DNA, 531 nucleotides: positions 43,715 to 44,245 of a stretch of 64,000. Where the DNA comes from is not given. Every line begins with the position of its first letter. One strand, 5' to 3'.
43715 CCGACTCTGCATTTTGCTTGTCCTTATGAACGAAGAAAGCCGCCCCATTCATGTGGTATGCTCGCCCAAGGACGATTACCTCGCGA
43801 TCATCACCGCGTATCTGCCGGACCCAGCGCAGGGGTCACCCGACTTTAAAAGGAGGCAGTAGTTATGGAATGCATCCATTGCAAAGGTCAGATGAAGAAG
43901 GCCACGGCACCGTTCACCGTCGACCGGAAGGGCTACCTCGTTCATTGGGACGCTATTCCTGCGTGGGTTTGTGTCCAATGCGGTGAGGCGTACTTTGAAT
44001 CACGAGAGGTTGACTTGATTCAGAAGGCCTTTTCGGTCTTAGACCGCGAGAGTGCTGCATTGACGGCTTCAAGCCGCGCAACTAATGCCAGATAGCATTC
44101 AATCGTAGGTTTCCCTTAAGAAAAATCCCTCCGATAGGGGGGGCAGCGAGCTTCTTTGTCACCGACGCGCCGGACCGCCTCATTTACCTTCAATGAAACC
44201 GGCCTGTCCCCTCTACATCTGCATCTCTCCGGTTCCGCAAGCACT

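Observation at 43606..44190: Toxin-antitoxin remnant inserted after murI, bounded by a 46-bp direct repeat of the murI 3' end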

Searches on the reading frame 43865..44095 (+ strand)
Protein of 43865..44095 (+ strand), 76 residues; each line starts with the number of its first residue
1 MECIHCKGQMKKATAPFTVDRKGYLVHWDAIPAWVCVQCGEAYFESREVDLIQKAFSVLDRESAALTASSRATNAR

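Call 6: search_protein_families(library=pfam, proteins=[window:43865-44092:+], max_evalue=1)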
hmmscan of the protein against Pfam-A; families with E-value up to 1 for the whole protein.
window:43865-44092:+ (76 aa): 5 families
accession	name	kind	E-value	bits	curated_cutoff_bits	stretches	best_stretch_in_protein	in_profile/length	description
PF15731.11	MqsA_antitoxin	-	0.0021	18.6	30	1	1-65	1-66/131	Antitoxin component of bacterial toxin-antitoxin system, MqsA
PF05453.18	Toxin_6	-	0.091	13.7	25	1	4-14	8-18/28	BmTXKS1/BmP02 toxin family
PF24292.1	DUF7479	-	0.13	12.8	27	1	2-45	4-42/60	Domain of unknown function (DUF7479)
PF09943.14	DUF2175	-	0.28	11.9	25.1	0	2-30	4-30/98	Uncharacterized protein conserved in archaea (DUF2175)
PF23475.1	zf-Tbcl_FmdE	-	0.38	10.7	23.2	1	35-43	9-17/35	FmdE treble clef zinc finger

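Call 9: find_encoding_contigs(protein=window:43865-44095:+, flank=6000, max_places=8)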
Protein window:43865-44095:+ (76 aa): 2 contigs read that carry it; 2 places shown.
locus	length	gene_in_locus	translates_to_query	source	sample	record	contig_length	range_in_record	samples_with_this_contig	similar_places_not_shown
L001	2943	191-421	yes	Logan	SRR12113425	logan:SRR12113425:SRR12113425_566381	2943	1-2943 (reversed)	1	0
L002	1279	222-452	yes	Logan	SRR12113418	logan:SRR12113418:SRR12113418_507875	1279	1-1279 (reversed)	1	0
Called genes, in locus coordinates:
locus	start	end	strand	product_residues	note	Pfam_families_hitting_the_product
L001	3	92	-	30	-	?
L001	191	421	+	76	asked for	-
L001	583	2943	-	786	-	?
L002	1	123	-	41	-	?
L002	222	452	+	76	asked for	-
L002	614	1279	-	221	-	?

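Call 20: find_homologous_proteins(query=window:43865-44092:+, max_evalue=0.00001)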
Query window:43865-44092:+ (76 aa): 117 proteins with E <= 0.00001 among 117 candidates.
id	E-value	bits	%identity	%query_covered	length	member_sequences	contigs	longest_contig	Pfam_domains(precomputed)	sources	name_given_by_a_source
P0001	8.3e-41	155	91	100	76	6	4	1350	-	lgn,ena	-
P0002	5.3e-40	152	89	100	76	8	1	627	-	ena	-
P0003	8.9e-39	148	87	100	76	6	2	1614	-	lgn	-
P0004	7.5e-38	145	84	100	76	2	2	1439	-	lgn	-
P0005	1.0e-37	145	84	100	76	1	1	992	-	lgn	-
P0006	1.5e-37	144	84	100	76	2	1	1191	-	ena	-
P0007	5.3e-36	139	80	100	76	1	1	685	-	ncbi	-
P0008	1.5e-35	138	82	100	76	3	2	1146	-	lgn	-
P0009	4.0e-35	137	79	100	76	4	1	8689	-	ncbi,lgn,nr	ncbi:MAG: YgiT-type zinc finger protein [Deltaproteobacteria bacterium]|nr:YgiT-type zinc finger pro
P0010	1.3e-34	135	75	100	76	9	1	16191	-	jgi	-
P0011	3.2e-33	130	77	97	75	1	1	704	-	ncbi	-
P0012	5.0e-33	130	73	99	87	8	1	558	-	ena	-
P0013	5.9e-33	130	81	91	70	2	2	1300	-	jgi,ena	-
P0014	6.8e-33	129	76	97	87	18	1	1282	-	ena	-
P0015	6.9e-33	129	81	96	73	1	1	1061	-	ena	-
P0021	3.4e-31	124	77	91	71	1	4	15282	-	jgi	jgi:YgiT-type zinc finger domain-containing protein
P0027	1.6e-30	122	76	92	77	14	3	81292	-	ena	-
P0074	9.4e-28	113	70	96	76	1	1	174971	-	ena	-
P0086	1.8e-26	109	72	89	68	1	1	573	PF15731.12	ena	-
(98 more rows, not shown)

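Call 21: find_encoding_contigs(protein=P0001, flank=3000, max_places=4)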
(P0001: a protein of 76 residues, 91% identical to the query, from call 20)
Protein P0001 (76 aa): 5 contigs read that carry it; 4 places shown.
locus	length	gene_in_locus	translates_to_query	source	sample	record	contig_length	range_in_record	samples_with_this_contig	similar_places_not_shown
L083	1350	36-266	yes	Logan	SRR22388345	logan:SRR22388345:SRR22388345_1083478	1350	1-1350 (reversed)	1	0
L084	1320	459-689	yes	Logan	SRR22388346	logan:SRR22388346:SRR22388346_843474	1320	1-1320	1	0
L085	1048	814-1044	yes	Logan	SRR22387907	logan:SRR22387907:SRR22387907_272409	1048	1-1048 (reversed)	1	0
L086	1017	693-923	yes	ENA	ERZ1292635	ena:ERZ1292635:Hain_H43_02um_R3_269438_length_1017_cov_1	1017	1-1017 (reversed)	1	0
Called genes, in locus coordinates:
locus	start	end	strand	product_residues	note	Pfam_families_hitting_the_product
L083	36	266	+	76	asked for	-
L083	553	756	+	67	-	-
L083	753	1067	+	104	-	-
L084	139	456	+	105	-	PF14076:DUF4258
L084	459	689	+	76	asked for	-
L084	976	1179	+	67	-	-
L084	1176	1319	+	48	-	?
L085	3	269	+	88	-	?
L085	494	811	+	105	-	PF14076:DUF4258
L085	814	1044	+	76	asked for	-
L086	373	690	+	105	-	PF14076:DUF4258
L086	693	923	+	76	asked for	-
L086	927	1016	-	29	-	?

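Call 22: find_encoding_contigs(protein=P0009, flank=4000, max_places=3)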
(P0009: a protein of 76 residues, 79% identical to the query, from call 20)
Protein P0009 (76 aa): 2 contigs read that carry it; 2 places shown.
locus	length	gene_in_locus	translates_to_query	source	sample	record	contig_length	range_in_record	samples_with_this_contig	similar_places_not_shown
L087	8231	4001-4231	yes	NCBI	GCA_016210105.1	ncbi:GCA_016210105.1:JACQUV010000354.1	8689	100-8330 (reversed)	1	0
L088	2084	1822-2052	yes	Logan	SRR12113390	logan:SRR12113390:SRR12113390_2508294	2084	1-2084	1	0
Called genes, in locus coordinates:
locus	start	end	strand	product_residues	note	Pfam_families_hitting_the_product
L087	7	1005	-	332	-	PF13379:NMT1_2, PF09084:NMT1, PF12974:Phosphonate-bd (faint)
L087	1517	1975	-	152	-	-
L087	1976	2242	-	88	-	PF01954:AF2212-like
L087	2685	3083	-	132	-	-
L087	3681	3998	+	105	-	PF14076:DUF4258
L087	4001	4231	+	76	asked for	-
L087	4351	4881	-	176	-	-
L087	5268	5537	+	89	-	PF04255:DUF433 (weak)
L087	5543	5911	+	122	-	PF18478:PIN_10 (weak), PF18480:DUF5615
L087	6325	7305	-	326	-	PF13379:NMT1_2, PF09084:NMT1, PF12974:Phosphonate-bd (faint)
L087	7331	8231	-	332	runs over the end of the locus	PF01977:UbiD, PF20696:UbiD_C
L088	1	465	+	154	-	?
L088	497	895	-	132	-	-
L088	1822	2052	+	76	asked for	-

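Call 23: find_encoding_contigs(protein=P0010, flank=4000, max_places=3)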
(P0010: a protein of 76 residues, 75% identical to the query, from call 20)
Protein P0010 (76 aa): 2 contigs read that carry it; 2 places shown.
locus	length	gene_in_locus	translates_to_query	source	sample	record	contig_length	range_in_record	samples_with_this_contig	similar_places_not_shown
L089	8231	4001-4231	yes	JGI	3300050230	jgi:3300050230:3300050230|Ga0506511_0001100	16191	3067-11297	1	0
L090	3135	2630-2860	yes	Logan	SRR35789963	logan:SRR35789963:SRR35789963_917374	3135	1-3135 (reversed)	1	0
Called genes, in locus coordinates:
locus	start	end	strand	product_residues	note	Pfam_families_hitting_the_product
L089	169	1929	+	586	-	PF02771:Acyl-CoA_dh_N, PF02770:Acyl-CoA_dh_M, PF00441:Acyl-CoA_dh_1, PF08028:Acyl-CoA_dh_2, PF21263:Acyl-CoA-dh_C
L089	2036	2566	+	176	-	PF13671:AAA_33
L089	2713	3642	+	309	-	PF27225:AF_1859_N, PF10040:CRISPR_Cas6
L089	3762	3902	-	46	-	-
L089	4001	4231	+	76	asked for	-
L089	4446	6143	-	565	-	PF03979:Sigma70_r1_1, PF00140:Sigma70_r1_2, PF04542:Sigma70_r2, PF04539:Sigma70_r3, PF04545:Sigma70_r4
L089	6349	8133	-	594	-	PF01807:Zn_ribbon_DnaG, PF08275:DNAG_N, PF01751:Toprim, PF13155:Toprim_2, PF13362:Toprim_3, PF13662:Toprim_4, PF10410:DnaB_bind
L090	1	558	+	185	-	?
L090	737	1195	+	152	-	PF13671:AAA_33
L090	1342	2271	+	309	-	PF27225:AF_1859_N, PF10040:CRISPR_Cas6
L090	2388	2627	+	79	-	PF14076:DUF4258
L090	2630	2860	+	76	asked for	-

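Call 46: search_protein_families(library=pfam, proteins=[L083:553-753:+, L083:753-1064:+], max_evalue=0.01)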
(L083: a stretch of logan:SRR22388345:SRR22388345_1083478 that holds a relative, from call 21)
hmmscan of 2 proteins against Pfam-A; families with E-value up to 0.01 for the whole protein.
L083:553-753:+ (67 aa): 0 families

L083:753-1064:+ (104 aa): 0 families

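Call 68: search_protein_families(library=ncbifam, proteins=[window:43865-44092:+, L084:139-453:+, L083:553-753:+, L083:753-1064:+], max_evalue=0.01)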
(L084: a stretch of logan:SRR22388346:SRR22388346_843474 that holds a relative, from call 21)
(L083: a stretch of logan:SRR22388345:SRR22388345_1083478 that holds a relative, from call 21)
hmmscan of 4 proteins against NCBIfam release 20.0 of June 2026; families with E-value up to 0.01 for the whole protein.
window:43865-44092:+ (76 aa): 2 families
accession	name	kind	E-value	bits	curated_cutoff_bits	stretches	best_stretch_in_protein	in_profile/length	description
TIGR03831.1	YgiT_finger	domain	1.4e-10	41.2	20.2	1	3-45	1-44/46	YgiT-type zinc finger protein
TIGR03830.1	CxxCG_CxxCG_HTH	subfamily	4.1e-06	26.6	61.8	1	3-71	1-69/127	type II TA system antitoxin MqsA family protein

L084:139-453:+ (105 aa): 0 families

L083:553-753:+ (67 aa): 0 families

L083:753-1064:+ (104 aa): 1 family
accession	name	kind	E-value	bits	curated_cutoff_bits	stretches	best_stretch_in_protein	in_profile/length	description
NF045859.1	glide_P42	exception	0.0079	15.2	280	1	70-98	69-97/365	gliding machinery protein P42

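Call 72: find_encoding_contigs(protein=P0027, flank=3000, max_places=3)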
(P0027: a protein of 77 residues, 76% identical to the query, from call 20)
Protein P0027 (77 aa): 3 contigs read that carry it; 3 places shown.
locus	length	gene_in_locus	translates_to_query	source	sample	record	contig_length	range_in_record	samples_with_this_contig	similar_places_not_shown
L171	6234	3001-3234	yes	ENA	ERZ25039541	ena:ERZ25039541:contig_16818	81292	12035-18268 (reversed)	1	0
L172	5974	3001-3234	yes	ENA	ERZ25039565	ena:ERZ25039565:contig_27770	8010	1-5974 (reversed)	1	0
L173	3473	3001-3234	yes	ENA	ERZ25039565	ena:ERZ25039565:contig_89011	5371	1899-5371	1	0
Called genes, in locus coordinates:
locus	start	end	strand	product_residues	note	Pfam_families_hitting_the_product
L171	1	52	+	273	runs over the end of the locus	PF00005:ABC_tran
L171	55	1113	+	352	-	PF02470:MlaD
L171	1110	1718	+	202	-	PF03886:ABC_trans_aux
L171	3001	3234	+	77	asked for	-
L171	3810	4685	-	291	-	PF00903:Glyoxalase (weak), PF13669:Glyoxalase_4 (faint)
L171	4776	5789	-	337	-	PF09084:NMT1, PF13379:NMT1_2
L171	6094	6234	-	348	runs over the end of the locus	-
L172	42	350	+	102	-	PF00355:Rieske, PF13806:Rieske_2, PF22543:Rieske_4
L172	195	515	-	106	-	-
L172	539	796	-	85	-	-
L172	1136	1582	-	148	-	PF00011:HSP20, PF17886:ArsA_HSP20 (faint)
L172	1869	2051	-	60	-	-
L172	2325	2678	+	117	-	PF01909:NTP_transf_2, PF18765:Polbeta (weak)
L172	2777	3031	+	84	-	PF14076:DUF4258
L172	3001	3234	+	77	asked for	-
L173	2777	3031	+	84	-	PF14076:DUF4258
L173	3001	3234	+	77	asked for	-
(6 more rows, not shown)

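Call 73: find_encoding_contigs(protein=P0074, flank=3000, max_places=2)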
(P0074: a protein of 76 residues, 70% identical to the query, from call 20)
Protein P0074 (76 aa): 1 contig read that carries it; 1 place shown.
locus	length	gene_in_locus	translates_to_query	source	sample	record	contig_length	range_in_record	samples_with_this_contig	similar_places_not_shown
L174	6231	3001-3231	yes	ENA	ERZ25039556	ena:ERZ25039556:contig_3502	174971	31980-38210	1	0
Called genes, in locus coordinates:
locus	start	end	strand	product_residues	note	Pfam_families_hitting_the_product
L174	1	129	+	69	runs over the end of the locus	-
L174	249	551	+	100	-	-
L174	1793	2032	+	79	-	-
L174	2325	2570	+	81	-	PF01909:NTP_transf_2 (weak), PF18765:Polbeta (weak)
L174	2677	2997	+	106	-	PF14076:DUF4258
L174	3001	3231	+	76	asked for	-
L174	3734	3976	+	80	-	-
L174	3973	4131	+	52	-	-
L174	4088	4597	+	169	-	-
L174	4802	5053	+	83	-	PF04255:DUF433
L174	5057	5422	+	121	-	PF18478:PIN_10 (weak), PF18480:DUF5615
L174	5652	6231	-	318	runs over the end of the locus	PF20434:BD-FAE (faint), PF00561:Abhydrolase_1 (faint), PF12697:Abhydrolase_6 (faint), PF12146:Hydrolase_4 (faint), PF00326:Peptidase_S9, PF01738:DLH (weak)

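Call 74: find_encoding_contigs(protein=P0021, flank=3000, max_places=4)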
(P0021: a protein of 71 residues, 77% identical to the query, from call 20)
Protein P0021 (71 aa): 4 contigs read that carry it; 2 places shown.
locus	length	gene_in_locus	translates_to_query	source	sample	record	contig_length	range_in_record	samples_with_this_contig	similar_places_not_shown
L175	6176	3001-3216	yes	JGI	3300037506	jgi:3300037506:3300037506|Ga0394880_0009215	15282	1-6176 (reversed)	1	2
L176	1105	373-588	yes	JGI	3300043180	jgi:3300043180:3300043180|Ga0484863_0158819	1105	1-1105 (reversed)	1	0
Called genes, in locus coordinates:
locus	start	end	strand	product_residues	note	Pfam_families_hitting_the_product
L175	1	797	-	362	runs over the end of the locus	PF02041:Auxin_BP (faint), PF12973:Cupin_7 (faint), PF02311:AraC_binding (faint), PF07883:Cupin_2, PF03079:ARD (faint), PF07883:Cupin_2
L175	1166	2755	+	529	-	PF00501:AMP-binding, PF13193:AMP-binding_C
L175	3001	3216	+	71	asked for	-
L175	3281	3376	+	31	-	-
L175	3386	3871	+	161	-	PF13181:TPR_8 (faint), PF13432:TPR_16, PF00515:TPR_1, PF07719:TPR_2 (weak), PF13424:TPR_12, PF00515:TPR_1 (weak), PF07719:TPR_2, PF13414:TPR_11, +10 more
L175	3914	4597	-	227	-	PF05175:MTS, PF13489:Methyltransf_23 (weak), PF01209:Ubie_methyltran, PF13847:Methyltransf_31, PF08241:Methyltransf_11, PF08242:Methyltransf_12, PF13649:Methyltransf_25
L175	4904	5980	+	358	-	PF00296:Bac_luciferase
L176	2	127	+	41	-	?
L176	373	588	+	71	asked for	-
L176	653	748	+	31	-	-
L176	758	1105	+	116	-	?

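Call 79: find_homologous_proteins(query=L175:3386-3868:+, max_evalue=1e-20)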
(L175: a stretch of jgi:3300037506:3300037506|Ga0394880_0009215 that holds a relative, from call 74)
Query L175:3386-3868:+ (161 aa): 5686 proteins with E <= 1e-20 among 5873 candidates; the best 120 are listed.
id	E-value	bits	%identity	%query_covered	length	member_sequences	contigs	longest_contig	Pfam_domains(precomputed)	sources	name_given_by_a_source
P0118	4.4e-104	363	100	100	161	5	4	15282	PF13431.13,PF13414.13,PF13176.13,PF13428.13,PF13374.13,PF07721.21,PF14559.13,PF13371.13,PF17874.8,PF00515.35,PF13424.13,PF21033.5,PF13432.13,PF13181.13,PF07719.24,PF13174.13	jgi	jgi:tetratricopeptide (TPR) repeat protein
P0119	1.1e-90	319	86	100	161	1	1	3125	PF10602.16,PF13431.13,PF13414.13,PF13176.13,PF13428.13,PF13374.13,PF07721.21,PF14559.13,PF13371.13,PF17874.8,PF00515.35,PF13424.13,PF21033.5,PF13432.13,PF13429.13,PF13181.13,PF07719.24,PF13174.13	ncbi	-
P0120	1.4e-90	319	86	100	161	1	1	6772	PF10602.16,PF13431.13,PF13414.13,PF13176.13,PF13428.13,PF13374.13,PF07721.21,PF14559.13,PF13371.13,PF17874.8,PF00515.35,PF13424.13,PF21033.5,PF13432.13,PF13429.13,PF13181.13,PF07719.24,PF13174.13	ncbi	-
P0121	4.7e-87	308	81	100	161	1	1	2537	PF13431.13,PF13414.13,PF13176.13,PF13428.13,PF13374.13,PF07721.21,PF14559.13,PF13371.13,PF17874.8,PF00515.35,PF12895.14,PF13424.13,PF21033.5,PF13432.13,PF13429.13,PF13181.13,PF07719.24,PF13174.13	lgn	-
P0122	7.0e-86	304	84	100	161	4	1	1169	PF13431.13,PF13414.13,PF13176.13,PF13428.13,PF13374.13,PF07721.21,PF14559.13,PF13371.13,PF17874.8,PF00515.35,PF13424.13,PF21033.5,PF13432.13,PF13181.13,PF07719.24,PF13174.13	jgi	jgi:tetratricopeptide (TPR) repeat protein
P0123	4.9e-79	282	75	100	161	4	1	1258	PF13431.13,PF13414.13,PF13176.13,PF13428.13,PF13374.13,PF07721.21,PF14559.13,PF13371.13,PF17874.8,PF00515.35,PF13424.13,PF21033.5,PF13432.13,PF13181.13,PF07719.24,PF13174.13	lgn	-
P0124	5.5e-79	281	75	100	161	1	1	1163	PF13431.13,PF13414.13,PF13176.13,PF13428.13,PF13374.13,PF07721.21,PF14559.13,PF13371.13,PF17874.8,PF00515.35,PF13424.13,PF21033.5,PF13432.13,PF13181.13,PF07719.24,PF13174.13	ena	-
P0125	1.6e-78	280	76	100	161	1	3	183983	PF14559.13,PF13431.13,PF13414.13,PF00515.35,PF13424.13,PF13176.13,PF13432.13,PF13428.13,PF13181.13,PF07719.24,PF13374.13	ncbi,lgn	-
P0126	2.0e-78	280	76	100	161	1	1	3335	PF13431.13,PF13414.13,PF13176.13,PF13428.13,PF13374.13,PF07721.21,PF14559.13,PF13371.13,PF17874.8,PF00515.35,PF13424.13,PF21033.5,PF13432.13,PF13181.13,PF07719.24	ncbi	-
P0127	2.9e-78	279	77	100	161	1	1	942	PF13431.13,PF13414.13,PF13176.13,PF13428.13,PF13374.13,PF07721.21,PF14559.13,PF13371.13,PF17874.8,PF00515.35,PF13424.13,PF21033.5,PF13432.13,PF13181.13,PF07719.24,PF13174.13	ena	-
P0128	2.1e-77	276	75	100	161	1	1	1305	PF13431.13,PF13414.13,PF13176.13,PF13428.13,PF13374.13,PF07721.21,PF14559.13,PF13371.13,PF17874.8,PF00515.35,PF13424.13,PF21033.5,PF13432.13,PF13429.13,PF13181.13,PF07719.24,PF13174.13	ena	-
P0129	5.1e-77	275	73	100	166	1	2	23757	PF13431.13,PF13414.13,PF13176.13,PF13428.13,PF13374.13,PF07721.21,PF14559.13,PF13371.13,PF17874.8,PF00515.35,PF13424.13,PF13432.13,PF13181.13,PF07719.24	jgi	jgi:tetratricopeptide (TPR) repeat protein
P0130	7.6e-77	274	75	100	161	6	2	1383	PF13431.13,PF13414.13,PF13176.13,PF13428.13,PF13374.13,PF07721.21,PF14559.13,PF13371.13,PF00515.35,PF13424.13,PF21033.5,PF13432.13,PF13181.13,PF07719.24,PF13174.13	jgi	jgi:Tfp pilus assembly protein PilF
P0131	7.9e-77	274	75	100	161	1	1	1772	PF13431.13,PF13414.13,PF13176.13,PF13428.13,PF13374.13,PF14559.13,PF17874.8,PF00515.35,PF13424.13,PF21033.5,PF13432.13,PF13181.13,PF07719.24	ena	-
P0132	8.1e-77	274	74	100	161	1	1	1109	PF13431.13,PF13414.13,PF13176.13,PF13428.13,PF13374.13,PF07721.21,PF14559.13,PF13371.13,PF00515.35,PF13424.13,PF21033.5,PF13432.13,PF13181.13,PF07719.24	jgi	-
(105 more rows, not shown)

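Call 80: find_encoding_contigs(protein=P0120, flank=2500, max_places=2)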
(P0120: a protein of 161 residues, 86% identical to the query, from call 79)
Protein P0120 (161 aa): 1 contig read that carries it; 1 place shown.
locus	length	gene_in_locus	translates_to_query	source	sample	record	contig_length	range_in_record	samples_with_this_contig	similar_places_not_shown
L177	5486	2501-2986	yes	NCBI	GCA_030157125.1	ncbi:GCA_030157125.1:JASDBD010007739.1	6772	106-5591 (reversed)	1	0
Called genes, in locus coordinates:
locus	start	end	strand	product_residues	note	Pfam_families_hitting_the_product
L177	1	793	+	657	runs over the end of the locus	?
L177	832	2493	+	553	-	PF00501:AMP-binding, PF13193:AMP-binding_C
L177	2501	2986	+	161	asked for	PF10602:RPN7 (faint), PF13176:TPR_7 (faint), PF13374:TPR_10 (faint), PF13432:TPR_16 (weak), PF13424:TPR_12, PF00515:TPR_1 (weak), PF07719:TPR_2, PF13414:TPR_11 (weak), +10 more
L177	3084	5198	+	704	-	-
